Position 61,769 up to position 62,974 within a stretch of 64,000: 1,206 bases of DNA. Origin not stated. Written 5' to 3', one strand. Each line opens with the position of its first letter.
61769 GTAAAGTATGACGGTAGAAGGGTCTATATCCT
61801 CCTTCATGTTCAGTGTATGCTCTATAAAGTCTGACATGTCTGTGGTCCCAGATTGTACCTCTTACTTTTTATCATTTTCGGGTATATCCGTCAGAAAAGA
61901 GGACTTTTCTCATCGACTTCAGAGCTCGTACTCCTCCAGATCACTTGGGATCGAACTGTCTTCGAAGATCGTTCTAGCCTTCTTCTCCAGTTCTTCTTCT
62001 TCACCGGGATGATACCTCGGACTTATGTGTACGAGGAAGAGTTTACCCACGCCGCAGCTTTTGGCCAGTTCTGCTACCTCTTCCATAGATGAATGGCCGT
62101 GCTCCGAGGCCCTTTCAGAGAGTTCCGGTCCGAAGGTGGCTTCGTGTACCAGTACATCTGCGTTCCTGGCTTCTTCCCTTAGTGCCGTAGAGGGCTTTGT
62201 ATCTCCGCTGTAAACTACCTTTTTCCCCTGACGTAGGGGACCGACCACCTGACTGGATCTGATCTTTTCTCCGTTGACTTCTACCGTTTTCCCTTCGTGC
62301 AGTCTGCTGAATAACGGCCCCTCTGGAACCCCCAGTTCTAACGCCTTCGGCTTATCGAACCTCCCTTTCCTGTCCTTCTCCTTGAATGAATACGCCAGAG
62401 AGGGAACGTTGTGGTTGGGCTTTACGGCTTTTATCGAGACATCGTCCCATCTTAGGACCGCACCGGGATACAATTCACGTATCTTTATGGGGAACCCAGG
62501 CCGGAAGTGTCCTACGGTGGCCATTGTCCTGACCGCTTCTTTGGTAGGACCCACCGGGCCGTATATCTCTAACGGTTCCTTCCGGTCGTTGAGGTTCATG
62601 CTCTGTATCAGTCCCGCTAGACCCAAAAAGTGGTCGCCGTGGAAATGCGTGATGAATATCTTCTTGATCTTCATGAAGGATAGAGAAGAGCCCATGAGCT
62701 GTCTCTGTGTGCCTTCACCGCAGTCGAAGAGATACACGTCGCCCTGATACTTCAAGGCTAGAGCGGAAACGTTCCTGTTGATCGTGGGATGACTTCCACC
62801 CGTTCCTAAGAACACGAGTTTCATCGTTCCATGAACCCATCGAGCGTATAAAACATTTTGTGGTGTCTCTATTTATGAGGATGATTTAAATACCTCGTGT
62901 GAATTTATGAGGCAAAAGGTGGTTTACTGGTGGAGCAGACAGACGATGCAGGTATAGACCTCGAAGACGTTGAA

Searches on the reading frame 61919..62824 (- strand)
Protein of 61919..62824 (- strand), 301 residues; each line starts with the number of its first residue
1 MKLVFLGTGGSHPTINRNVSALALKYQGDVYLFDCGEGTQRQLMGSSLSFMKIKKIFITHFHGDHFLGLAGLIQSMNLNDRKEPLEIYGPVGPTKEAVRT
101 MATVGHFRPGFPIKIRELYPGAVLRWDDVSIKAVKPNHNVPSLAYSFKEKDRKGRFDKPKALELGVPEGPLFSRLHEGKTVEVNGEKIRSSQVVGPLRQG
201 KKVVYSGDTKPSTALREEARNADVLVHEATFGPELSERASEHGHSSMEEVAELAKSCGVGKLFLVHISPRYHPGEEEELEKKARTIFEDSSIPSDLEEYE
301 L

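Call 34: search_protein_families(library=pfam, proteins=[window:61919-62824:-], max_evalue=0.001)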
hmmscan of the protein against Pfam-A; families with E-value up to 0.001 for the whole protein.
window:61919-62824:- (301 aa): 3 families
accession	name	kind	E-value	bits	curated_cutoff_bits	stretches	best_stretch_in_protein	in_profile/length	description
PF12706.13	Lactamase_B_2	-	2.3e-19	70.2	27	2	195-267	131-200/200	Beta-lactamase superfamily domain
PF00753.33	Lactamase_B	-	1.2e-10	42.1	22.7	1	18-211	5-152/196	Metallo-beta-lactamase superfamily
PF13691.12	Lactamase_B_4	-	4.3e-09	36.3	27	1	12-64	5-59/63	tRNase Z endonuclease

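Call 49: find_encoding_contigs(protein=window:61919-62824:-, flank=10000, max_places=1)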
Protein window:61919-62824:- (301 aa): no gene with exactly this product is on record in the collection.
